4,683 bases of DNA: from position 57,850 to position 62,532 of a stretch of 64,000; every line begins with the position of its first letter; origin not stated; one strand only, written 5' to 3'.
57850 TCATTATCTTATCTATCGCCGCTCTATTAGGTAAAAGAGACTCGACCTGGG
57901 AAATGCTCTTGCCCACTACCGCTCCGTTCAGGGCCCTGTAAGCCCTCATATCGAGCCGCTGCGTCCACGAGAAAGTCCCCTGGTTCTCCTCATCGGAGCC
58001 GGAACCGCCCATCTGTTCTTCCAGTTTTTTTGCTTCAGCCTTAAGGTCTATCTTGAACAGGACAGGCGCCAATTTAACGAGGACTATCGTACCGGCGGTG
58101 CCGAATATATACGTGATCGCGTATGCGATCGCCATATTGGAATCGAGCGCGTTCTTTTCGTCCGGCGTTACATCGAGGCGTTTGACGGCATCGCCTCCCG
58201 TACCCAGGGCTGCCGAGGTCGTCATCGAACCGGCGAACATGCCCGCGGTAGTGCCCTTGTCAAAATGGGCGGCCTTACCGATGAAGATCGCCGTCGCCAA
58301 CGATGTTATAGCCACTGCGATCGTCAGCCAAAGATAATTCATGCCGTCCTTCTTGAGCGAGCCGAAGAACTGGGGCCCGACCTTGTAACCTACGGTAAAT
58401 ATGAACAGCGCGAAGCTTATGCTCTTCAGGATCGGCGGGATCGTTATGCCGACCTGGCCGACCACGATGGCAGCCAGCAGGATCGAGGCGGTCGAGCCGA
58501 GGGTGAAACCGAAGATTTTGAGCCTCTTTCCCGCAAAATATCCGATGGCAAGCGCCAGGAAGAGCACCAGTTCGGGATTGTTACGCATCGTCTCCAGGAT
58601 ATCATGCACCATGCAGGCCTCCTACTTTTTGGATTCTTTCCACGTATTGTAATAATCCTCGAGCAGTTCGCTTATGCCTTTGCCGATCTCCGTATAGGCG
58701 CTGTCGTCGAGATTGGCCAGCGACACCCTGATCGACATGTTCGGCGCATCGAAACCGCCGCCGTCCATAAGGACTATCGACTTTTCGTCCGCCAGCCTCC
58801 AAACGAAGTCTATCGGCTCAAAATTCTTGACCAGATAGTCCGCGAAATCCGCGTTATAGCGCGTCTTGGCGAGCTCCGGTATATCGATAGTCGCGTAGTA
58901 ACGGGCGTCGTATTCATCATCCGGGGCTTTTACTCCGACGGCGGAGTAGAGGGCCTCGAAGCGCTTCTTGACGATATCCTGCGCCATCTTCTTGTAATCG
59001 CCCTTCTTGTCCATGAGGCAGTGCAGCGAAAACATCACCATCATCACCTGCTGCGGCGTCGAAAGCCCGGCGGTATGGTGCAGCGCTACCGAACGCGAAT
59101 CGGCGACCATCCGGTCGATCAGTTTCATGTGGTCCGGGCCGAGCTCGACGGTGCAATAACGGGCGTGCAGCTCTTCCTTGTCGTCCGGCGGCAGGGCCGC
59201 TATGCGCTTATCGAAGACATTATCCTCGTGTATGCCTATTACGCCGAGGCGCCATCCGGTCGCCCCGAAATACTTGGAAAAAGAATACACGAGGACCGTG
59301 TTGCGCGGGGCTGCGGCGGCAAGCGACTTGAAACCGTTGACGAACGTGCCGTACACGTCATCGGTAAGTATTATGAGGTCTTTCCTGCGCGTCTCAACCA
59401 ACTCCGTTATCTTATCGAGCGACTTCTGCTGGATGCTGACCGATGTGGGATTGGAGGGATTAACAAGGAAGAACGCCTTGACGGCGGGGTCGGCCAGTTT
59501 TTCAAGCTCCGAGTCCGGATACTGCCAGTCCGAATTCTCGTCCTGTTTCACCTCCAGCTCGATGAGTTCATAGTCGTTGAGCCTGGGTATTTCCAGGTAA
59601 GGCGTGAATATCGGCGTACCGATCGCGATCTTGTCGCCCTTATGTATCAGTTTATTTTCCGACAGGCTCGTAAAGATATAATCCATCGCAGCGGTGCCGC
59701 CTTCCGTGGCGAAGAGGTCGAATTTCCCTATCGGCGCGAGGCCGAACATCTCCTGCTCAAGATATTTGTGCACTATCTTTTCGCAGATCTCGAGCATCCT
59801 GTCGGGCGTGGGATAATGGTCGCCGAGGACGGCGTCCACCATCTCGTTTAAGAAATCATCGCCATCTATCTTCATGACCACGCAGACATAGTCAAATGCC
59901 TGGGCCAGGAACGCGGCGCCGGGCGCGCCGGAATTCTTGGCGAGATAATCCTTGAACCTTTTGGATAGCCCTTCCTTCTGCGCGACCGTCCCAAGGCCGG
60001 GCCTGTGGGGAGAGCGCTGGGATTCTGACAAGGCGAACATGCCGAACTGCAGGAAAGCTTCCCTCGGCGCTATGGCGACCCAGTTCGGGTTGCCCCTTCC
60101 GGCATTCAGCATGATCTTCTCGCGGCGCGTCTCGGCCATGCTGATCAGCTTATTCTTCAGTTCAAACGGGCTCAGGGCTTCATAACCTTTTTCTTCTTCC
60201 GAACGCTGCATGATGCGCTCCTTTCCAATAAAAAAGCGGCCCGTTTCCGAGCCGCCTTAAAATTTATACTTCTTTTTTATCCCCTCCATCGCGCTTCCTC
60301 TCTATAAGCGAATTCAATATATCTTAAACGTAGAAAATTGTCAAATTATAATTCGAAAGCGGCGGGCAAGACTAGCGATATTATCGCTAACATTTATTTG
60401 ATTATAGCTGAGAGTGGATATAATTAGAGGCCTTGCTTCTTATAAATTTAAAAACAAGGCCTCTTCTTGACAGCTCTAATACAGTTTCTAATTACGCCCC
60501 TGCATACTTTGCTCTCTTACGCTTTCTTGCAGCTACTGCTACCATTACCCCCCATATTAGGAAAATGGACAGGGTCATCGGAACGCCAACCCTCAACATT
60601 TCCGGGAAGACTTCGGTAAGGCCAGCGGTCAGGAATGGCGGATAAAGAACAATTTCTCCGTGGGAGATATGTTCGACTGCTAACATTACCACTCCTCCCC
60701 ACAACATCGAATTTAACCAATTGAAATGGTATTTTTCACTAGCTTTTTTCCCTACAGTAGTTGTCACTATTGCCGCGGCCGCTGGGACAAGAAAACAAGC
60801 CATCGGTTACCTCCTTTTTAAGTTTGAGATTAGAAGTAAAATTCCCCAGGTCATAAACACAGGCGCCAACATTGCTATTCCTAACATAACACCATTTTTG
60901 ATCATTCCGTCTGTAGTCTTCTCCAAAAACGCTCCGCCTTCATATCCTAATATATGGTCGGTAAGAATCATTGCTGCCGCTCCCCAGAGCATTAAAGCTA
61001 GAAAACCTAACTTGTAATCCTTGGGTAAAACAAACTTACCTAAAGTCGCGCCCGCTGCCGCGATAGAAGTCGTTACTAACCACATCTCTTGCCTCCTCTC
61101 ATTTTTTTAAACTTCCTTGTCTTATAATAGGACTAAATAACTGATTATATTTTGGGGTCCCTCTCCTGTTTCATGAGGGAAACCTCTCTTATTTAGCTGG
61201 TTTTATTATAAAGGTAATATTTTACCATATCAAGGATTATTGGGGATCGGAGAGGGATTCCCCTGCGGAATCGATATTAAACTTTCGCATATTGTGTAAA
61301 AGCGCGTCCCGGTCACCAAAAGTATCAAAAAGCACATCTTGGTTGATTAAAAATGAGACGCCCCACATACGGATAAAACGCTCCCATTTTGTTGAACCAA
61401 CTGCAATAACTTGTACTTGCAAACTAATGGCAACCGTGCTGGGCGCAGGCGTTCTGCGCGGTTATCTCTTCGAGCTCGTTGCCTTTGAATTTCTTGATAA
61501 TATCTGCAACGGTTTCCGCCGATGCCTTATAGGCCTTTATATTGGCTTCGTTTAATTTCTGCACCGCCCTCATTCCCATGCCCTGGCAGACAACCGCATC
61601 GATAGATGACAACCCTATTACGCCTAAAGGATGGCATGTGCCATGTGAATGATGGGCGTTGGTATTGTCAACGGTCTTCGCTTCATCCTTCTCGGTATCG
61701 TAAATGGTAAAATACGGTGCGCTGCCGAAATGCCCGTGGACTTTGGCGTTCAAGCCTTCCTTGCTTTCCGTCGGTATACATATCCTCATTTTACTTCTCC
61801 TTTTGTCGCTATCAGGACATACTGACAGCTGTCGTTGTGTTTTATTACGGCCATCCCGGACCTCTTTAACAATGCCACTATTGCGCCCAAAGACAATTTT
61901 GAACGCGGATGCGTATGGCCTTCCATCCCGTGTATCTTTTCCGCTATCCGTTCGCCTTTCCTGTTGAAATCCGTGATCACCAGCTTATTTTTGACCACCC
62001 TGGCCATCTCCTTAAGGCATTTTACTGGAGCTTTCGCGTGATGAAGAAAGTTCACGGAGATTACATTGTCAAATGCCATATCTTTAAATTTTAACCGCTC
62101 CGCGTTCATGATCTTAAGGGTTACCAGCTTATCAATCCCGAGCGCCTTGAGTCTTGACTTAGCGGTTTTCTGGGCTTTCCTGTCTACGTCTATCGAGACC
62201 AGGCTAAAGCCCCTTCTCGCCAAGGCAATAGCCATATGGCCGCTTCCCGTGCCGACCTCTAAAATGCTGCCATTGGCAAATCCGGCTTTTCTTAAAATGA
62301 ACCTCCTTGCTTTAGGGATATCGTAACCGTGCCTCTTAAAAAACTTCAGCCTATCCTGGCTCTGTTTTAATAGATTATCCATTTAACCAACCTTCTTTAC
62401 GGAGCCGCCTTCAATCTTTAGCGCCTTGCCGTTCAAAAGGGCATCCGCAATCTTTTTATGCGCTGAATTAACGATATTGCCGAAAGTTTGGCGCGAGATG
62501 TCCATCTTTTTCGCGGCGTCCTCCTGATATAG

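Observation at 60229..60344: Promoter, 10-aa leader peptide (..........) and GNRA-tetraloop terminator immediately upstream of aspD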

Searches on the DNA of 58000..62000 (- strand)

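Call 5: search_rna_families(source=window, start=58000, end=62000, threshold=evalue, max_evalue=10)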
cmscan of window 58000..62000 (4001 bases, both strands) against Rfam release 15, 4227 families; matches with E-value up to 10: 7.
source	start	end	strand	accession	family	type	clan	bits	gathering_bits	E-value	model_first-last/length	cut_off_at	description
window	60244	60424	+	RF04318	idnO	Cis-reg;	-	25.4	100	0.64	1-206/206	no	idnO ncRNA motif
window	61134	61195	+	RF00609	SNORD100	Gene; snRNA; snoRNA; CD-box;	CL00073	23.8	58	0.11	1-81/81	no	Small nucleolar RNA SNORD100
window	60228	60278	-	RF02435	SpF41_sRNA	Gene; sRNA;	-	23.6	52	1.7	1-105/105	no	Streptococcus sRNA SpF41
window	60227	60353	-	RF01859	Phe_leader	Cis-reg; leader;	-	21.9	55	2.3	1-125/125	no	Phenylalanine leader peptide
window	59862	59882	-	RF01109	SBRMV1_UPD-PKd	Cis-reg;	-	20.4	33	2.5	1-21/21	no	Pseudoknot of upstream pseudoknot domain (UPD) of the 3'UTR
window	60422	60463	-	RF02663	GmglnB1_5p_UTR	Cis-reg;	-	19.5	54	3.7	14-55/85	no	GmglnB1 5'UTR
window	60260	60287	-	RF01306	sR52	Gene; snRNA; snoRNA; CD-box;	-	15.7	50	6.1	1-60/60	no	Small nucleolar RNA sR52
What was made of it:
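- On Classical amino-acid leader-peptide attenuators (trp/his/phe type): The Rfam Phe_leader hit is far below its threshold (call 5).
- On Riboswitch or other Rfam cis-regulatory RNA: No hit reaches a gathering score in 58000-62000 (call 5).
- Closest known: Classical leader-peptide attenuators. Different: Phe_leader scores 21.9 bits against a threshold of 55 (call 5).
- The best overlapping hit is Phe_leader at 21.9 bits against a gathering score of 55 (E = 2.3, call 5).
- Tried and rejected: Only chance-level hits were found (Phe_leader 21.9 bits against 55; idnO 25 against 100) (call 5).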

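Call 35: build_rna_model(alignment_id=A1)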
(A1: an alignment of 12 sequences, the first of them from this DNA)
Model R1 built from alignment A1 (12 sequences, 105 columns); structure: RNAalifold consensus.
model positions 101; base pairs 10; branch points 0; effective number of sequences 2.96; information 0.59 bits per position. Calibrated on 0.2 Mb of random sequence (short: E-values are rough).
structure used (alignment columns):
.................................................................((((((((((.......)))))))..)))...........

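Call 38: search_with_rna_model(model_id=R1, sources=[L142, L143, L144, L145, L146, L113, L115, L116, L117, L119, L120], max_evalue=1)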
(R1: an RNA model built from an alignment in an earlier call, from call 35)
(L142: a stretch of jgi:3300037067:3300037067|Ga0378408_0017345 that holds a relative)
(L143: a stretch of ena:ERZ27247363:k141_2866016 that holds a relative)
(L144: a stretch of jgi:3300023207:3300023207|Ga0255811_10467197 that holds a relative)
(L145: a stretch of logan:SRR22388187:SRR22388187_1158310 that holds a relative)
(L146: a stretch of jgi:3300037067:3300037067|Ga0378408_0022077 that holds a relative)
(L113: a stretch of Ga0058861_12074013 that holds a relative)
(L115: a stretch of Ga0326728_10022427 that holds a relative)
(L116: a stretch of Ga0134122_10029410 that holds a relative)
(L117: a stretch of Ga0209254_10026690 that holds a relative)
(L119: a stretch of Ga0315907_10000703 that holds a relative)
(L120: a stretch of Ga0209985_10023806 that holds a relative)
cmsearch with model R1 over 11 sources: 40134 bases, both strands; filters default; matches with E-value up to 1: 5.
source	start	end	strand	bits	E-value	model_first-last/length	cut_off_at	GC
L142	892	990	+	95.4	2.5e-13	1-101/101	no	0.37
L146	855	951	+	94.6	3.4e-13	1-101/101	no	0.35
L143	89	187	+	93.9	4.5e-13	1-101/101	no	0.37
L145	362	462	+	86.8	6.1e-12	1-101/101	no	0.36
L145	414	487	-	23.5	0.082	1-101/101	no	0.35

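Call 39: search_with_rna_model(model_id=R1, sources=[window, L001, L002, L003, L004, L005, L006, L007, L008, L009, L010, L011, L012, L013, L014, L015, L016, L017, L018, L019, L020, L021, L022, L023, L024, L025, L026, L027, L028, L029, L030, L031, L032, L033, L034, L035, L036, L037, L038, L039, L040, L041, L042, L043, L044, L045, L046, L047, L048, L049, L050, L051, L052, L053, L065, L069, L070, L071, L074, L076, L078, L079, L080, L081, L082, L083, L084, L085, L086, L087, L088, L089, L090, L091, L093, L094, L095, L096, L099, L101, L102, L103, L104, L105, L106, L107, L108, L109, L110, L111, L112, L114, L118, L121, L132, L137, L138, L139, L140, L141], max_evalue=1)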
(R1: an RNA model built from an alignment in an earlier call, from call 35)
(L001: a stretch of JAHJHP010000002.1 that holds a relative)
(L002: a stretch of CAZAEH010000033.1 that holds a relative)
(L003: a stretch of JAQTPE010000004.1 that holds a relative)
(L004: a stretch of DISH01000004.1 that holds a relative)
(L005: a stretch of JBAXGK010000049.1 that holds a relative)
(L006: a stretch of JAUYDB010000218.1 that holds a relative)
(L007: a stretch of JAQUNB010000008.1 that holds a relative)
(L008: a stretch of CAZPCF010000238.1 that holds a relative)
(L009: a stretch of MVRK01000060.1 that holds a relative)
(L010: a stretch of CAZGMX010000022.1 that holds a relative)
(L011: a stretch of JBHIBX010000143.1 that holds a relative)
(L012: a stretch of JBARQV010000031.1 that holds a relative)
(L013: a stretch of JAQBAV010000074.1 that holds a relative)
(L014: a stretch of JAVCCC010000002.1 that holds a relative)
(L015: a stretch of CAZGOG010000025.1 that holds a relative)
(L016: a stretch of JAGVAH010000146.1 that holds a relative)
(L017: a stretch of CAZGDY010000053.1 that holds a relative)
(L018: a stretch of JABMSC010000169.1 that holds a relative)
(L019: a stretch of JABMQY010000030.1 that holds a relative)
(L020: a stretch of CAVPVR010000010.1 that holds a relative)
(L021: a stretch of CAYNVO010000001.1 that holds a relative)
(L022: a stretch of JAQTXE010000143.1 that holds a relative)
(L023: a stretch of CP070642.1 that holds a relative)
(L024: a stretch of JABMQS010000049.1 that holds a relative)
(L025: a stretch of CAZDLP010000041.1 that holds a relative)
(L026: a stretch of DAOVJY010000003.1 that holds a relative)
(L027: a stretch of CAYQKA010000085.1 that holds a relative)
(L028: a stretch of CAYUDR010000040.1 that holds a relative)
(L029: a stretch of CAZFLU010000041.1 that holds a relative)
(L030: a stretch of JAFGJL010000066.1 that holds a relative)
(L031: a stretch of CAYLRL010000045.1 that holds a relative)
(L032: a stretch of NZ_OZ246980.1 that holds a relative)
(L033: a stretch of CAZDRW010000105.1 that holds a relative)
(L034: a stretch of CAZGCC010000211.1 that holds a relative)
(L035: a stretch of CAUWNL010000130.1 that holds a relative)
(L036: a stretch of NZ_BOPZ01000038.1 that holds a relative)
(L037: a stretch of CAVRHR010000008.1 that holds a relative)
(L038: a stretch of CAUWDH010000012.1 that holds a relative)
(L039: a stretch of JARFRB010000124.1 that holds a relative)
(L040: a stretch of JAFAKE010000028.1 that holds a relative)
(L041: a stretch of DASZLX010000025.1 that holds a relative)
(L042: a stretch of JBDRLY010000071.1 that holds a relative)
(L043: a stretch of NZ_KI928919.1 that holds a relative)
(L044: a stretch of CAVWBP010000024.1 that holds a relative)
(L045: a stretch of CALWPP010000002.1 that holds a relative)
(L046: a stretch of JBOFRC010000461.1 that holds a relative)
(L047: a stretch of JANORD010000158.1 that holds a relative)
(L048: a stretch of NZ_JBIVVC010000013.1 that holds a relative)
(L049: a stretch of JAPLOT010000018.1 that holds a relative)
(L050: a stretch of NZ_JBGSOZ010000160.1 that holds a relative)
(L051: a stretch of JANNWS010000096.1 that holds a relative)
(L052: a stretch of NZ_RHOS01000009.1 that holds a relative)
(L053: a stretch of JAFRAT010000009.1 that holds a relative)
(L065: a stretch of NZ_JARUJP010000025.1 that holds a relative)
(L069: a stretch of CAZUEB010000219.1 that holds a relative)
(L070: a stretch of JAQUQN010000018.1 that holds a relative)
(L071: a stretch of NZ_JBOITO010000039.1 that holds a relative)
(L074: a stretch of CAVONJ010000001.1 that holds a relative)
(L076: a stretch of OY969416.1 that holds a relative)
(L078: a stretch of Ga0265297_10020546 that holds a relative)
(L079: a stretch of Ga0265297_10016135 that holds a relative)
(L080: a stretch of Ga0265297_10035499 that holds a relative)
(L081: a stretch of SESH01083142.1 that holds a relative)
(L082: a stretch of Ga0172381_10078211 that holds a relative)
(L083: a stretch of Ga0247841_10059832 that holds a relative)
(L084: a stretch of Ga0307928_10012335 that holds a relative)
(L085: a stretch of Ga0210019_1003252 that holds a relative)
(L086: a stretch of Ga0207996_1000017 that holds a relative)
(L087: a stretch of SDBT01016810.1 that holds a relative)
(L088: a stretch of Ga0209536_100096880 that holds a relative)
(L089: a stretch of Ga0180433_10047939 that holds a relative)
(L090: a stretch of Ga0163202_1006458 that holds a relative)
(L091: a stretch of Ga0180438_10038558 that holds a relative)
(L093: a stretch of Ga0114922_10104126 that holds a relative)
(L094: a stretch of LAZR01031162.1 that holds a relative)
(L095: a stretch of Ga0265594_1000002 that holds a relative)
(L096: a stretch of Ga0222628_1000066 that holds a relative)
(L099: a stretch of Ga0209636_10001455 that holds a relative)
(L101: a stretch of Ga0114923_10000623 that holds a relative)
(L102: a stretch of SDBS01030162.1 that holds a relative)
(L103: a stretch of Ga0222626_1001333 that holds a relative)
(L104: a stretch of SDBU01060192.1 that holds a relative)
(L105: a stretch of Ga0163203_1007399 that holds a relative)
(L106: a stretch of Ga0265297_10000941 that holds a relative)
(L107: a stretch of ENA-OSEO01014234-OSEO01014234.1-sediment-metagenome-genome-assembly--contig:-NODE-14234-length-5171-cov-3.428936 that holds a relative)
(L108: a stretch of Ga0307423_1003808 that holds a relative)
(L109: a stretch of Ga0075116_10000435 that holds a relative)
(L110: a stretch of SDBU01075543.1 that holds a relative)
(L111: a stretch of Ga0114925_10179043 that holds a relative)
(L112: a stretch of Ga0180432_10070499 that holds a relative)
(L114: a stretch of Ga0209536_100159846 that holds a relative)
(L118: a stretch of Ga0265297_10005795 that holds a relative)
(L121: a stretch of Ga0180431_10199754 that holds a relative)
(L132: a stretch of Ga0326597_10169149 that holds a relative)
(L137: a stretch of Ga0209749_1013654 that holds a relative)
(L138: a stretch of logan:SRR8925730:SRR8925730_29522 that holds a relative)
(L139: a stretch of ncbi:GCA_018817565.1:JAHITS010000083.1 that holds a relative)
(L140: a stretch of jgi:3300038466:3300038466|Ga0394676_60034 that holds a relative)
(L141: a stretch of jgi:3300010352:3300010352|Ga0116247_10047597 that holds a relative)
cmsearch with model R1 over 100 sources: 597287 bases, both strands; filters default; matches with E-value up to 1: 8.
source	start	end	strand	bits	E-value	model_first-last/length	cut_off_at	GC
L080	1390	1490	+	96.1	2.9e-12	1-101/101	no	0.28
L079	1391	1490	+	94.5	5.3e-12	1-101/101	no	0.42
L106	1337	1438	+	93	9.1e-12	1-101/101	no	0.33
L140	893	990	+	85.9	1.3e-10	1-101/101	no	0.31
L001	2895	2990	+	84.8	1.9e-10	1-101/101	no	0.35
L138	895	990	+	83.9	2.6e-10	1-101/101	no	0.39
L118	1251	1348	+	83.4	3.1e-10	1-101/101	no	0.31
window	60222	60317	-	81.9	5.5e-10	1-101/101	no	0.42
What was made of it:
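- Two leaders of the same layout show no detectable homology to the family (no hit at E <= 1 in call 39).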

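Call 55: search_with_rna_model(model_id=R1, sources=[L147, L148], max_evalue=10, show_alignments=2)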
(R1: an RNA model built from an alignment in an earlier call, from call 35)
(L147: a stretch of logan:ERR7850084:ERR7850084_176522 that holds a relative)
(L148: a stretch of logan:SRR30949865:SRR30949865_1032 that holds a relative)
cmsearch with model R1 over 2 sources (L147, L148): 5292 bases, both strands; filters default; matches with E-value up to 10: 1.
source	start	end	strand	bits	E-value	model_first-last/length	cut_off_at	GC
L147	194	293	+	72.3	1.7e-10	1-101/101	no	0.36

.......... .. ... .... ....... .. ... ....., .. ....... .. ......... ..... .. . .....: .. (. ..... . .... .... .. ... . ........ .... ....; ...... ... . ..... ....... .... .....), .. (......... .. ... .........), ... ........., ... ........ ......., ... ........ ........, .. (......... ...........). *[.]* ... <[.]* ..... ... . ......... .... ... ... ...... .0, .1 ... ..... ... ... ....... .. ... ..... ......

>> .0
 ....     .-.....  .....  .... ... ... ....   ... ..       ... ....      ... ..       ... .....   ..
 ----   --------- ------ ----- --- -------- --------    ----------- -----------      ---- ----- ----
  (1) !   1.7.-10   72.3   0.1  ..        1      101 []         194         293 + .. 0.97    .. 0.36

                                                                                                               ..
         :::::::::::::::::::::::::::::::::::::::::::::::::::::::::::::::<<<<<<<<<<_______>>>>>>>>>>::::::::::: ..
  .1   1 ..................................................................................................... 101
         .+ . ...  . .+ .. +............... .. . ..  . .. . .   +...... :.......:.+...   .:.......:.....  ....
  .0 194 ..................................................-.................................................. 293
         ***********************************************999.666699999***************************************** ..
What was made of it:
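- L147 was recovered by a covariance model that had not been trained on it (72 bits, call 55). The covariance model finds no copy other than upstream of aspD (calls 38, 39, 55).
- Tried and rejected: The covariance model found none in the 64-kb window or in 113 of the 148 fetched loci (the ones searched), apart from the aspD leaders themselves (calls 38, 39, 55).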

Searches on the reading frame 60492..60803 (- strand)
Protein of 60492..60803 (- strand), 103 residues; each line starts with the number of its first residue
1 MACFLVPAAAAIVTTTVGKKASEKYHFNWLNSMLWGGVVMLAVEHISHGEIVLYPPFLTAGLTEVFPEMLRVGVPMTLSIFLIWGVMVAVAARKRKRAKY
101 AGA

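Call 8: search_protein_families(library=pfam, proteins=[window:60492-60803:-])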
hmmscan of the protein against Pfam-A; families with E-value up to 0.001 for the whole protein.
window:60492-60803:- (103 aa): 0 families

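Call 9: search_protein_families(library=ncbifam, proteins=[window:60492-60803:-])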
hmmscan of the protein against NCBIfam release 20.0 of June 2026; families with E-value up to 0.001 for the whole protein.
window:60492-60803:- (103 aa): 1 family
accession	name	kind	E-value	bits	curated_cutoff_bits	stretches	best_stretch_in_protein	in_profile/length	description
NF041043.1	BPSS1780_fam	subfamily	0.00097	18.4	90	1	33-93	53-113/247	BPSS1780 family membrane protein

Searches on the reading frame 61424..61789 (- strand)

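Call 8: search_protein_families(library=pfam, proteins=[window:61424-61789:-])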
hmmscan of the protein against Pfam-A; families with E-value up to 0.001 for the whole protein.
window:61424-61789:- (121 aa): 1 family
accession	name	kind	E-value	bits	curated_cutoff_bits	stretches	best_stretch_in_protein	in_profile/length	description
PF02579.22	Nitro_FeMo-Co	-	1.9e-23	83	26.3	1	14-102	2-93/94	Dinitrogenase iron-molybdenum cofactor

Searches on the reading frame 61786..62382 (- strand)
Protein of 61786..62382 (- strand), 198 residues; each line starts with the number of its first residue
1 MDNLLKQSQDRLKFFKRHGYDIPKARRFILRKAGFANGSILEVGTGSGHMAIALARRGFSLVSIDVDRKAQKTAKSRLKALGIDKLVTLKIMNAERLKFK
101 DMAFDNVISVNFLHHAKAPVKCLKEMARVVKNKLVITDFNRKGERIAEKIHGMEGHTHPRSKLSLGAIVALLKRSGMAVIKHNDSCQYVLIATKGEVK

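Call 8: search_protein_families(library=pfam, proteins=[window:61786-62382:-])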
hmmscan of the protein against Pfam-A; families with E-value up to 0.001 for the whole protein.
window:61786-62382:- (198 aa): 13 families
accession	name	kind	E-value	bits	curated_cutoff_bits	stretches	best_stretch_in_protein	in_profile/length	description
PF08241.18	Methyltransf_11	-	5.3e-19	69.1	21.2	1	41-132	1-89/95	Methyltransferase domain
PF13649.12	Methyltransf_25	-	9.6e-17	61.9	27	1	40-132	1-95/97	Methyltransferase domain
PF13847.12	Methyltransf_31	-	3.3e-16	59.7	27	1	37-146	4-119/145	Methyltransferase domain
PF13489.12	Methyltransf_23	-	3.7e-13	50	27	1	24-181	8-163/164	Methyltransferase domain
PF08242.18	Methyltransf_12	-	5.1e-12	46.8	30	1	41-132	1-94/98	Methyltransferase domain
PF01209.24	Ubie_methyltran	-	1.5e-08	34.8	20.1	1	27-132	37-145/233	ubiE/COQ5 methyltransferase family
PF02353.26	CMAS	-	2e-07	31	27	1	27-117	52-141/273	Mycolic acid cyclopropane synthetase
PF08003.17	Methyltransf_9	-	7e-05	22.4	23.8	1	36-131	115-210/315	Protein of unknown function (DUF1698)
PF05175.20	MTS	-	0.00013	22.1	23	1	36-127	31-123/170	Methyltransferase small domain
PF06325.19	PrmA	-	0.00019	21.5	22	1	38-113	163-235/296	Ribosomal protein L11 methyltransferase (PrmA)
PF03602.21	Cons_hypoth95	-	0.00024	21.3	24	1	34-154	39-166/182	Conserved hypothetical protein 95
PF01135.25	PCMT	-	0.00038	20.7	20.3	1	39-88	76-128/210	Protein-L-isoaspartate(D-aspartate) O-methyltransferase (PCMT)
PF07021.18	MetW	-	0.00093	19.3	21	0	39-135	16-107/193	Methionine biosynthesis protein MetW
